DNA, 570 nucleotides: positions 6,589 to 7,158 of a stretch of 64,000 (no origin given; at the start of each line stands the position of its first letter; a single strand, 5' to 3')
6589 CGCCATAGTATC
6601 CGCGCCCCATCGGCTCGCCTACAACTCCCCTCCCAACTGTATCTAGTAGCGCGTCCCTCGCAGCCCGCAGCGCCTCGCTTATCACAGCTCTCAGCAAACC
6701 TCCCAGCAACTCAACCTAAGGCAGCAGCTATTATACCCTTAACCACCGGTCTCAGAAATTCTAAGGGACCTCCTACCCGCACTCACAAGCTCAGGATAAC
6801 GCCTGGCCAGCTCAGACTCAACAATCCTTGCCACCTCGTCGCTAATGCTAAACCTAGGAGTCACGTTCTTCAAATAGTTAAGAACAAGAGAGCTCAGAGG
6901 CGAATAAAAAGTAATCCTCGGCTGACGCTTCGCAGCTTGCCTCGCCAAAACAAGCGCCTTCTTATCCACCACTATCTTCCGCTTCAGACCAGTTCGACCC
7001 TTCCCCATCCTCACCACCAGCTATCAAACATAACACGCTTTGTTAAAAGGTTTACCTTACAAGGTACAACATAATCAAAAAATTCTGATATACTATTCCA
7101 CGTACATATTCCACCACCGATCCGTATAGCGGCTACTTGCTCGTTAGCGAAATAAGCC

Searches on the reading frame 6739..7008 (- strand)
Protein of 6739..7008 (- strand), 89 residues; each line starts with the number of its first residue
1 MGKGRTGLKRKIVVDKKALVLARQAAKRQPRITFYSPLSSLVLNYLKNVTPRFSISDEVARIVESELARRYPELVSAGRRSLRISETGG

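Call 26: search_protein_families(library=pfam, proteins=[window:6739-7008:-], max_evalue=1)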
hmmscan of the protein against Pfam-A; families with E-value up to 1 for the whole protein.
window:6739-7008:- (89 aa): 1 family
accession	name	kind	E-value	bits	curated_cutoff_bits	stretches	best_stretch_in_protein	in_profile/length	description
PF19891.5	DUF6364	-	0.2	12.6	27.3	1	37-62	27-49/70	Family of unknown function (DUF6364)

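Call 28: find_related_loci(query=A3, collection=genome_contigs, flank=3000)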
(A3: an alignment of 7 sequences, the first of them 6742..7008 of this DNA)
Query A3 (89 aa) in genome_contigs; peptide patterns used: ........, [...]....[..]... (x = any residue, [..] = any of these).
113 stretches matched a pattern; 7 encode a relative of the query (tblastn E <= 1e-3); 7 distinct loci.
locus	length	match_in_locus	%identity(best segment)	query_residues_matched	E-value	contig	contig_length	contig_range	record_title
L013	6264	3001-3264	90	1-88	4e-49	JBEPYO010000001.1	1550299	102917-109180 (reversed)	MAG: Nitrososphaerota archaeon isolate 03V1_S199.concoct.095 NODE_1_length_1550299_cov_2.969483, whole genome shotgun se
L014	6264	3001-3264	90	1-88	6e-49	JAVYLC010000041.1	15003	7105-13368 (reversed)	MAG: Nitrososphaerota archaeon isolate BF2_201808_bins_8 BF2_201808_bins_8_scaffold_41, whole genome shotgun sequence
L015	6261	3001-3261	90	2-88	2e-47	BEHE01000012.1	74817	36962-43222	Archaeon HR02 DNA, contig: NODE_158_12, isolate: HRbin02, whole genome shotgun sequence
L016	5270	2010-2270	78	1-86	2e-40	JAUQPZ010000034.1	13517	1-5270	MAG: Thermoproteota archaeon isolate JZ-3.bins.124.201901 NODE_4110_length_13517_cov_1.143167, whole genome shotgun sequ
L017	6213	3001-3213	87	15-85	4e-39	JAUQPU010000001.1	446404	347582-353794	MAG: Thermoproteota archaeon isolate JZ-1.bins.71.201901 NODE_3_length_446404_cov_59.923713, whole genome shotgun sequen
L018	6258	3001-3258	73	3-88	1e-33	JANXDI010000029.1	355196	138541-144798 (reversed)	MAG: Candidatus Calditenuaceae archaeon isolate SKYB103 k141_49989, whole genome shotgun sequence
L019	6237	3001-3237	68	2-83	2e-32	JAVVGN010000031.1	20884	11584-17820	MAG: Candidatus Caldarchaeales archaeon isolate PSS.bin.6 NODE_326_length_20884_cov_25.968409, whole genome shotgun sequ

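Call 34: search_solved_structures(query=A3, max_evalue=10, show_alignments=2)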
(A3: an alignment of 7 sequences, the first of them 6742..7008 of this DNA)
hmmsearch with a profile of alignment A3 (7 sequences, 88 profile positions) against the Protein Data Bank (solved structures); distinct sequences matched with E-value up to 10: 4.
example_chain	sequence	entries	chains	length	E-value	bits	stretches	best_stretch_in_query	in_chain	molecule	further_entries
7dv2_A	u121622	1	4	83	0.00028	23.9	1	27-83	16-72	SegB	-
7duv_A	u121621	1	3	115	0.00048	23.1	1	27-83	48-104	SegB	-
8w5e_H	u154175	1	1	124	0.32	14.1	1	18-61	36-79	Heavy chain of Ab4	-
4u0r_B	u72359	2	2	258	2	11.5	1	19-61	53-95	Monoclonal antibody 9AD4 heavy chain | MONOCLONAL ANTIBODY 9AD4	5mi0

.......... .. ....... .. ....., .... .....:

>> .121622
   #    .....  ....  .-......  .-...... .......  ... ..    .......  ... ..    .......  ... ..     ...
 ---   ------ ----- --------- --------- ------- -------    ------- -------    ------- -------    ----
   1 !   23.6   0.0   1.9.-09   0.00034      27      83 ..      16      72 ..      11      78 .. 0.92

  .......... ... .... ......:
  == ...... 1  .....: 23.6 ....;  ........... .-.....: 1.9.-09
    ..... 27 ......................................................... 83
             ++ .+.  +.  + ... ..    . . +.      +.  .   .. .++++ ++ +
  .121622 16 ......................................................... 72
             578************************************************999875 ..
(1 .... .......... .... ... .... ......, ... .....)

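Call 35: search_protein_families(library=ncbifam, proteins=[window:6739-7008:-], max_evalue=1)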
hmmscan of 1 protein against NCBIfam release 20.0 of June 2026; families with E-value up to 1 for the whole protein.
window:6739-7008:- (89 aa): 0 families

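Call 42: find_homologous_proteins(query=window:6742-7008:-, max_evalue=0.001)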
Query window:6742-7008:- (89 aa): 15 proteins with E <= 0.001 among 19 candidates.
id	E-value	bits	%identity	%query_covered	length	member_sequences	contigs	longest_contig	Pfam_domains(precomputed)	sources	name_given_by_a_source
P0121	5.7e-48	178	100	100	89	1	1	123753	-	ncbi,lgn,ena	-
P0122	1.2e-41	158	90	99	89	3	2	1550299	-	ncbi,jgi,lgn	jgi:hypothetical protein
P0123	4.0e-39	150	84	99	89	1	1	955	-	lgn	-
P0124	1.0e-38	148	90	94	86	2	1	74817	-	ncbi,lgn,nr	ncbi:hypothetical protein HRbin02_01306 [Candidatus Calditenuaceae archaeon HR02]|nr:hypothetical pr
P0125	3.6e-35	137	87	80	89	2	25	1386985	-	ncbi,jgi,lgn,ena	ncbi:MAG: hypothetical protein QW059_03380 [Nitrososphaerota archaeon]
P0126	2.0e-33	131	83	88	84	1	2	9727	-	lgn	-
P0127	7.0e-33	130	78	97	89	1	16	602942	-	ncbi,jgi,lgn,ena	ncbi:MAG: hypothetical protein QXO86_02090 [Nitrososphaerota archaeon]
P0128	9.7e-33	129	75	99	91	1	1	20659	-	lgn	-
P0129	1.3e-27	113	72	89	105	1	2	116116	-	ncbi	-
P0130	8.8e-27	110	68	89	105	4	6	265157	-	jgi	jgi:hypothetical protein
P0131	6.1e-26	108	68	92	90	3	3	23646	-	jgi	-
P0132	9.1e-26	107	68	92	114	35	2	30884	-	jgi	jgi:hypothetical protein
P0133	2.8e-25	106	78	76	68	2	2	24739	-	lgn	-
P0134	1.1e-24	104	80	74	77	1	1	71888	-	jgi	-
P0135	2.3e-14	71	59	74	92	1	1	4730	-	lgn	-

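Call 45: predict_structure(protein=window:6742-7008:-)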
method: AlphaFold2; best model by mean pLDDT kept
length: 89 residues; sequences in the alignment: 1
mean_pLDDT: 52.2   pTM: 0.35
mean pLDDT of the five models: 52.2, 50.2, 44.3, 42.5, 39.5
residues with pLDDT >= 90: 0; 70-90: 0; 50-70: 63; < 50: 26
segments of 3 or more residues with pLDDT < 50: 31-37, 76-82, 84-89
pLDDT, mean of each block of 10 residues (from residue 1): 50 54 54 49 54 54 60 49 44
secondary structure, 60 per line:
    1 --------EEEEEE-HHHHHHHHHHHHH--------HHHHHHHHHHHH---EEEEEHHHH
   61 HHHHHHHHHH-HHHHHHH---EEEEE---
elements in order: E9-14 H16-28 H37-48 E52-56 H57-70 H72-78 E82-86

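Call 51: search_protein_representatives(alignment_id=A5)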
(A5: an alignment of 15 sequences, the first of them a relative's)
Query: 15 sequences, 91 profile positions. Proteins with E-value up to 0.001 (for the whole library): 269; up to 1e-10: 69; up to 1e-30: 1. The best 150 are listed.
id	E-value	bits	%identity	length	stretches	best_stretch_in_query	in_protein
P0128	1.1e-41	156.5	-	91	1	1-90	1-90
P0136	8.8e-29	115.1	-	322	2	13-77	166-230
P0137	1.3e-28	114.5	-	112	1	8-88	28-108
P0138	4.3e-28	112.9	-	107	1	3-85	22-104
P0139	4.6e-27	109.6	-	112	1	5-87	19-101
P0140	3.9e-24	100.2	-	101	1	9-88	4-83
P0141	4.1e-24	100.1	-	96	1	9-88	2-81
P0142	2.9e-23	97.4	-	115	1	12-84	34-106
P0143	3.8e-22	93.8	-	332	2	16-79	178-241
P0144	7.9e-19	83.2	-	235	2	15-89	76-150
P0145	1.3e-18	82.5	-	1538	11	14-55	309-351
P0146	3.5e-18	81.1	-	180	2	11-81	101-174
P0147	4.4e-17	77.6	-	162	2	13-81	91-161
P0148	7.8e-16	73.6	-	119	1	14-80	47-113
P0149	7.2e-15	70.5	-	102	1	12-81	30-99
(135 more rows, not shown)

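Call 53: predict_structure(alignment_id=A5)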
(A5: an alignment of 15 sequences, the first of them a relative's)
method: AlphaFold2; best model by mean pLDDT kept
length: 89 residues; sequences in the alignment: 15
mean_pLDDT: 83.9   pTM: 0.63
mean pLDDT of the five models: 83.9, 80.0, 76.4, 75.7, 57.6
residues with pLDDT >= 90: 51; 70-90: 21; 50-70: 12; < 50: 5
segments of 3 or more residues with pLDDT < 50: 1-4
pLDDT, mean of each block of 10 residues (from residue 1): 51 88 87 79 92 91 95 96 76
secondary structure, 60 per line:
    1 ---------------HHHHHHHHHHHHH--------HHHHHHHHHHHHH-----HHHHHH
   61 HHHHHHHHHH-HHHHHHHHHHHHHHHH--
elements in order: H16-28 H37-49 H55-70 H72-87

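Call 54: search_solved_structures(query=A6, max_evalue=0.01, show_alignments=1)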
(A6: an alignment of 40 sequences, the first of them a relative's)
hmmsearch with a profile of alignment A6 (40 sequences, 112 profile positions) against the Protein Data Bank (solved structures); distinct sequences matched with E-value up to 0.01: 2.
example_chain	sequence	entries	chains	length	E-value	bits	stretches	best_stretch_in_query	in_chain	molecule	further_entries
7duv_A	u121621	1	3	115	1.3e-16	64.1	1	10-110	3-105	SegB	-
7dv2_A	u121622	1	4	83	2.4e-14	56.8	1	42-110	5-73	SegB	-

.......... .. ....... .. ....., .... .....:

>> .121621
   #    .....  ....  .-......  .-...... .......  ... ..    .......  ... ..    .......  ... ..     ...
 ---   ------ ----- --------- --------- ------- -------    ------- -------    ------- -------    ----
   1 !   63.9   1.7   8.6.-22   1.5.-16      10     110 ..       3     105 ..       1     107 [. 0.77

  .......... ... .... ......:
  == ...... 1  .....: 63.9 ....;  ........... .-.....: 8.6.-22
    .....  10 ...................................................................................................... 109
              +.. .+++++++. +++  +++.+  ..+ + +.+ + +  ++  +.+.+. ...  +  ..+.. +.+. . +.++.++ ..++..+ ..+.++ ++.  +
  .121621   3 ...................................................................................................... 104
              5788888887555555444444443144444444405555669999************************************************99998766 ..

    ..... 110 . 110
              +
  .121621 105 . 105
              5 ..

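Call 57: fold_search(model_id=the predicted structure, library=pdb)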
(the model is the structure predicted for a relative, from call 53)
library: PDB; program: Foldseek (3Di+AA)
matches with E <= 10: 38; with E <= 0.001: 0
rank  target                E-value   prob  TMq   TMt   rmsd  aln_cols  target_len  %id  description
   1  7duv_C                5.7e-02  1.00  0.54  0.66  15.9        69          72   25  Structure of Sulfolobus solfataricus SegB protein (released 2021-12-22)
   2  7dv2_A                9.5e-02  0.99  0.55  0.63  16.3        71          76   24  Structure of Sulfolobus solfataricus SegB-DNA complex (released 2021-12-22)
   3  8scb_R                2.8e+00  0.10  0.29  0.19  14.1        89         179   17  Terminating ribosome with SRI-41315 (released 2023-12-27)
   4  4v7e_CR               3.6e+00  0.09  0.30  0.18  15.1        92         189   15  Model of the small subunit RNA based on a 5.5 A cryo-EM map of Triticum aestivum translating 80S ribosome (released 2014-07-09)
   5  6hn7_A                3.9e+00  0.08  0.26  0.20  11.2        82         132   12  Hijacking the Hijackers: Escherichia coli Pathogenicity Islands Redirect Helper Phage Packaging for Their Own Benefit. (released 2019-07-31)
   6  7mq8_LJ               3.9e+00  0.05  0.20  0.07  10.4        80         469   14  Cryo-EM structure of the human SSU processome, state pre-A1 (released 2021-09-22)
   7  8cta_B                4.4e+00  0.12  0.28  0.19   7.2        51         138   12  Minimal 2:2 Ternary Complex between BI-224436 bound HIV-1 Integrase Catalytic Core Domain Dimer and Carboxy Terminal D (released 2023-02-22)
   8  8cta_N                4.4e+00  0.10  0.27  0.19   7.2        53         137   11  Minimal 2:2 Ternary Complex between BI-224436 bound HIV-1 Integrase Catalytic Core Domain Dimer and Carboxy Terminal D (released 2023-02-22)
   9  5xxb_Q                4.7e+00  0.10  0.35  0.21  14.0        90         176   12  Large subunit of Toxoplasma gondii ribosome (released 2017-08-30)
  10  9r2z_A                4.7e+00  0.07  0.26  0.29  11.5        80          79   19  RptR transcriptional repressor (released 2025-07-23)
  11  8cta_J                5.0e+00  0.10  0.29  0.20   7.3        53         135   11  Minimal 2:2 Ternary Complex between BI-224436 bound HIV-1 Integrase Catalytic Core Domain Dimer and Carboxy Terminal D (released 2023-02-22)
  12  7oyd_R                5.0e+00  0.07  0.29  0.20  13.1        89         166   18  Cryo-EM structure of a rabbit 80S ribosome with zebrafish Dap1b (released 2022-07-20)
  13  8q87_BR               5.3e+00  0.07  0.29  0.20  12.9        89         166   18  Structure of the G. gallus 80S rotated ribosome in complex with eEF2 and SERBP1 (released 2024-08-28)
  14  9r2z_B                5.3e+00  0.04  0.23  0.26  11.5        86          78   17  RptR transcriptional repressor (released 2025-07-23)
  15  3hyt_C                5.7e+00  0.15  0.36  0.15  13.1        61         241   20  Structural Basis of GDP Release and Gating in G Protein Coupled Fe2+ Transport (released 2009-08-25)
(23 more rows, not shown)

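Call 58: find_encoding_contigs(protein=P0135, flank=4000, max_places=2)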
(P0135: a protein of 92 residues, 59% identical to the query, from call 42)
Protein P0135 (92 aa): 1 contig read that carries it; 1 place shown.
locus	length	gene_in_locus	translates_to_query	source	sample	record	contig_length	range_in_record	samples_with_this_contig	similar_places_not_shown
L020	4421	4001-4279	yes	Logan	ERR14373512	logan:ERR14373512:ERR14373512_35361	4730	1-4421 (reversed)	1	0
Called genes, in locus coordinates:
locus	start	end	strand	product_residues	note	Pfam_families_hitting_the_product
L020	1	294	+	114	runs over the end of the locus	PF02311:AraC_binding, PF07883:Cupin_2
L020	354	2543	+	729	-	PF00009:GTP_EFTU, PF22042:EF-G_D2, PF03144:GTP_EFTU_D2, PF14492:EFG_III, PF03764:EFG_IV, PF00679:EFG_C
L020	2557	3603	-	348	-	PF01883:FeS_assembly_P, PF10609:ParA, PF13614:AAA_31 (weak), PF00142:Fer4_NifH (faint), PF01656:CbiA, PF09140:MipZ (weak)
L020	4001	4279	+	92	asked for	-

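Call 59: find_encoding_contigs(protein=P0130, flank=4000, max_places=2)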
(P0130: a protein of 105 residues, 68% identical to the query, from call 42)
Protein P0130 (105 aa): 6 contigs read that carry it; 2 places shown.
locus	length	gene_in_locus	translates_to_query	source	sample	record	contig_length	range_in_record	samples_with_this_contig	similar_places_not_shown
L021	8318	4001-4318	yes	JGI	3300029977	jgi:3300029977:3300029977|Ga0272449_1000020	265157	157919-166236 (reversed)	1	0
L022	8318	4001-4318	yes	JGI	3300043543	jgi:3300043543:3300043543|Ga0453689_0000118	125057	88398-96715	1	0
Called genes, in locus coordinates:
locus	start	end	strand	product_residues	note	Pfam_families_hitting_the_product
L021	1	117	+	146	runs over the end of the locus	PF01127:Sdh_cyt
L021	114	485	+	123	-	-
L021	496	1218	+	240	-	PF13085:Fer2_3, PF13237:Fer4_10, PF12838:Fer4_7 (weak), PF13183:Fer4_8, PF13187:Fer4_9 (weak), PF13534:Fer4_17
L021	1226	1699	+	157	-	PF01967:MoaC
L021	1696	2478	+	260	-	PF23023:Anti-Pycsar_Apyc1, PF00753:Lactamase_B, PF13483:Lactamase_B_3 (weak), PF12706:Lactamase_B_2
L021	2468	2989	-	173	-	PF06559:DCD_N (weak), PF22769:DCD, PF00692:dUTPase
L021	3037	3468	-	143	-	PF02675:AdoMet_dc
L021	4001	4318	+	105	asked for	-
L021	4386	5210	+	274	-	PF00459:Inositol_P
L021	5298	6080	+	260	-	PF01978:TrmB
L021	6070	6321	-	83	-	PF01904:DUF72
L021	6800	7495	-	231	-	PF01381:HTH_3, PF13560:HTH_31 (faint)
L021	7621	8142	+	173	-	PF00252:Ribosomal_L16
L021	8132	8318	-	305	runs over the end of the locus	PF02729:OTCace_N, PF00185:OTCace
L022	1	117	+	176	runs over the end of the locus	PF01127:Sdh_cyt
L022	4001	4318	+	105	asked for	-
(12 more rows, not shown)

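Call 60: find_encoding_contigs(protein=P0132, flank=4000, max_places=2)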
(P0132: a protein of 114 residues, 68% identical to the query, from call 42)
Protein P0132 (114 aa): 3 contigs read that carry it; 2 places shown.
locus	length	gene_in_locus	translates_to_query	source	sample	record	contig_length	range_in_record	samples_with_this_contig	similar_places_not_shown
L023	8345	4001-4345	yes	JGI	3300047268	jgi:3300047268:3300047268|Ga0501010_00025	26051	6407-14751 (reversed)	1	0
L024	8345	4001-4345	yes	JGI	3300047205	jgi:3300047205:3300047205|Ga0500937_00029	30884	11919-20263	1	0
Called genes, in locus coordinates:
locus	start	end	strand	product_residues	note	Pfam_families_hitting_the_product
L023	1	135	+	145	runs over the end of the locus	PF01127:Sdh_cyt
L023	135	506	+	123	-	PF01127:Sdh_cyt (weak)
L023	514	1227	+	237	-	PF13085:Fer2_3, PF00037:Fer4 (weak), PF13183:Fer4_8, PF13237:Fer4_10, PF12838:Fer4_7 (weak), PF13187:Fer4_9 (weak), PF13484:Fer4_16 (weak), PF13534:Fer4_17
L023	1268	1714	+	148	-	PF01967:MoaC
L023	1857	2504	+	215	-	PF00753:Lactamase_B, PF12706:Lactamase_B_2, PF23023:Anti-Pycsar_Apyc1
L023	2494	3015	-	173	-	PF06559:DCD_N (faint), PF22769:DCD, PF00692:dUTPase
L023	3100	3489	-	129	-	PF02675:AdoMet_dc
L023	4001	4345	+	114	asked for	-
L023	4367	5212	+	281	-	PF00459:Inositol_P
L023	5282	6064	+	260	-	PF01978:TrmB, PF11495:TrmB_EBD_N (faint)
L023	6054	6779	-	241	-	PF01904:DUF72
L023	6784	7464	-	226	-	PF13560:HTH_31 (weak), PF01381:HTH_3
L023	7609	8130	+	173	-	PF00252:Ribosomal_L16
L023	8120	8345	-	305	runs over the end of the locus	PF02729:OTCace_N, PF00185:OTCace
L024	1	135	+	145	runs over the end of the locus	PF01127:Sdh_cyt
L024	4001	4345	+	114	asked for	-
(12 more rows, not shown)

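Call 67: find_homologous_proteins(query=A7, max_evalue=0.00001)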
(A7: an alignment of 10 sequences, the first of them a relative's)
Query A7 (10 sequences) (89 aa, profile of the alignment): 168 proteins with E <= 0.00001 among 3023 candidates; the best 120 are listed.
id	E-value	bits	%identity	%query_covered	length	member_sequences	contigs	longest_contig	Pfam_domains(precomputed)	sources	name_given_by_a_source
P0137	3.4e-36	141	52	94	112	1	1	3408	-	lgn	-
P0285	1.7e-35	138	59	82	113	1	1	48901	-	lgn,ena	-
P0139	4.8e-35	137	56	88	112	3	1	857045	-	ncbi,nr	ncbi:MAG: hypothetical protein NYU90_02165 [Aigarchaeota archaeon]|nr:hypothetical protein [Candidat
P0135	1.1e-34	136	59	74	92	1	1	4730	-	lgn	-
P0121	1.8e-34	135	100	100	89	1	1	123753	-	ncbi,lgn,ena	-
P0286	2.5e-34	135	50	83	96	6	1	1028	-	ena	-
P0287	3.5e-34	134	55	78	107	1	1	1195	-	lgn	-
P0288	4.6e-34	134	59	78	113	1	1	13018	-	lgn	-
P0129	6.3e-34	133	72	89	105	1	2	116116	-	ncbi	-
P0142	7.4e-34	133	53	78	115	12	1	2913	-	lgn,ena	-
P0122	8.3e-34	133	90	99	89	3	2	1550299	-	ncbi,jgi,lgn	jgi:hypothetical protein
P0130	1.1e-33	133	68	89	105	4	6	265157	-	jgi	jgi:hypothetical protein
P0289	1.4e-33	132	58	78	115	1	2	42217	-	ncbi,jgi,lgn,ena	-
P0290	2.6e-33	131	55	90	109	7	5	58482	-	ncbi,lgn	-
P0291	2.6e-33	131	48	91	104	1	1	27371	-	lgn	-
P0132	1.3e-31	126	68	92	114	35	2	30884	-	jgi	jgi:hypothetical protein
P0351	3.1e-30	122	54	75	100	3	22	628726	-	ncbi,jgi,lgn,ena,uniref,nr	ncbi:MAG: hypothetical protein QXN23_06165 [Candidatus Caldarchaeum sp.]|uniref:Uncharacterized prot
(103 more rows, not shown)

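Call 68: find_encoding_contigs(protein=P0351, flank=5000, max_places=3)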
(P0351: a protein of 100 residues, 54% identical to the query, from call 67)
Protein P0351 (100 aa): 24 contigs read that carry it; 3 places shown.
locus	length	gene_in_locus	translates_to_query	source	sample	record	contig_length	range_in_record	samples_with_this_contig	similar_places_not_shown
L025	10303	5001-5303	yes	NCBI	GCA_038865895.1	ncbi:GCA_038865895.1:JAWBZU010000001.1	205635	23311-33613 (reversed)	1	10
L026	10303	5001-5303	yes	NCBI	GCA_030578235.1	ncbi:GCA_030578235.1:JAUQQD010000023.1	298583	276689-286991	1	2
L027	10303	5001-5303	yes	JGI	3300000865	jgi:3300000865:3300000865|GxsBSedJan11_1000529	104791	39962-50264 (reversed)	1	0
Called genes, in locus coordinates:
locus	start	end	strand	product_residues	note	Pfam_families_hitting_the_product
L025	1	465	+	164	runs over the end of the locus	PF00163:Ribosomal_S4 (weak), PF01479:S4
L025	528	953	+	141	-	PF00411:Ribosomal_S11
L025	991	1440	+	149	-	PF01967:MoaC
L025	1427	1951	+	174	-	PF00994:MoCF_biosynth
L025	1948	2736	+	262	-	PF23023:Anti-Pycsar_Apyc1, PF00753:Lactamase_B, PF12706:Lactamase_B_2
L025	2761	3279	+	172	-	PF06559:DCD_N (faint), PF22769:DCD, PF00692:dUTPase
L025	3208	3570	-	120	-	PF02597:ThiS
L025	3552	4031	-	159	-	PF02391:MoaE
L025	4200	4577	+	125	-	PF02675:AdoMet_dc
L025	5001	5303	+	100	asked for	-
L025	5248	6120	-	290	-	PF00294:PfkB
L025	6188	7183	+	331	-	PF04055:Radical_SAM, PF08608:Wyosine_form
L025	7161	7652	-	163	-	PF04677:CwfJ_C_1, PF11969:DcpS_C, PF01230:HIT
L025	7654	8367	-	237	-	-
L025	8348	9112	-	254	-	PF01996:F420_ligase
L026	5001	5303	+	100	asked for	-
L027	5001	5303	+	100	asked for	-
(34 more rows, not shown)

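Call 69: find_encoding_contigs(protein=P0139, flank=5000, max_places=2)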
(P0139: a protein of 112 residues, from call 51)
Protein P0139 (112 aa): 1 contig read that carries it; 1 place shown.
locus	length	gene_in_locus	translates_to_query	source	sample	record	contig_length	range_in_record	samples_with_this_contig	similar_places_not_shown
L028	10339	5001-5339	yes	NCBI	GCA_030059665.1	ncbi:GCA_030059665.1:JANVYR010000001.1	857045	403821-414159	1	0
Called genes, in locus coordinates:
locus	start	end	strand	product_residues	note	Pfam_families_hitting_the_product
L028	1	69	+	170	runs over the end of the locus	PF01127:Sdh_cyt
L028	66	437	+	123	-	PF01127:Sdh_cyt (weak)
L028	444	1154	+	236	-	PF13085:Fer2_3, PF13187:Fer4_9 (faint), PF00037:Fer4 (weak), PF13183:Fer4_8, PF13237:Fer4_10, PF12838:Fer4_7 (weak), PF13534:Fer4_17 (weak)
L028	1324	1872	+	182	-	PF03994:DUF350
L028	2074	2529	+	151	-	PF01967:MoaC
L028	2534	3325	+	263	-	PF23023:Anti-Pycsar_Apyc1, PF00753:Lactamase_B, PF12706:Lactamase_B_2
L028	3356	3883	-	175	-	PF22769:DCD, PF00692:dUTPase (weak)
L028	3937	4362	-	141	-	PF02675:AdoMet_dc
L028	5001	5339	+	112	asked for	-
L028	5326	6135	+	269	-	PF00459:Inositol_P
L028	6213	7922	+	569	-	PF00501:AMP-binding, PF13193:AMP-binding_C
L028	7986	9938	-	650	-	PF02737:3HCDH_N, PF00725:3HCDH, PF00378:ECH_1, PF16113:ECH_2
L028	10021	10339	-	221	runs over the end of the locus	PF00702:Hydrolase, PF13419:HAD_2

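Call 82: find_related_loci(query=A7, collection=metagenome_contigs, flank=3000)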
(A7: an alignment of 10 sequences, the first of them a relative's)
Query A7 (89 aa) in metagenome_contigs; peptide patterns used: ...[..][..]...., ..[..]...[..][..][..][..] (x = any residue, [..] = any of these).
102 stretches matched a pattern; 77 encode a relative of the query (tblastn E <= 1e-3); 77 distinct loci.
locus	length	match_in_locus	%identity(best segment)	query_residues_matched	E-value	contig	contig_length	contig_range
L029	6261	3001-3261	78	1-86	1e-39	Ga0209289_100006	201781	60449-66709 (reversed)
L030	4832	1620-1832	87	15-85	3e-38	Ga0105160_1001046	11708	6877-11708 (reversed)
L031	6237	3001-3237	68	7-85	3e-32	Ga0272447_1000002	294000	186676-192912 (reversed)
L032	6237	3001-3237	68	2-83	1e-31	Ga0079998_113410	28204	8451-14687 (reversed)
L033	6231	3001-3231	70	7-83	2e-31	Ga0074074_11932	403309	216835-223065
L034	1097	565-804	58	3-82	9e-27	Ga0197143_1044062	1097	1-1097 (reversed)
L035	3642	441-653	61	12-82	5e-26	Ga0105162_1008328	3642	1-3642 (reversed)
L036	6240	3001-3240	58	3-82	7e-26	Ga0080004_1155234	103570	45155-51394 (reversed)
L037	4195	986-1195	61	13-82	1e-25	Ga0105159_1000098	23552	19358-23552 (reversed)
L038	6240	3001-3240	56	5-84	1e-24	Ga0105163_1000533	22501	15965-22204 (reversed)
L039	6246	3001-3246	54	2-82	9e-24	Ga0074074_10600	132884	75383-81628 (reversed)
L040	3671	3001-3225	52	14-88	8e-24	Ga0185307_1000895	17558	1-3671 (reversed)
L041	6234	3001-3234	55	3-82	1e-23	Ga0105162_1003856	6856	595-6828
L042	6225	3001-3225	51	14-88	1e-23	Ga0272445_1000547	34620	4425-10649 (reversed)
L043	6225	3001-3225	51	14-88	1e-23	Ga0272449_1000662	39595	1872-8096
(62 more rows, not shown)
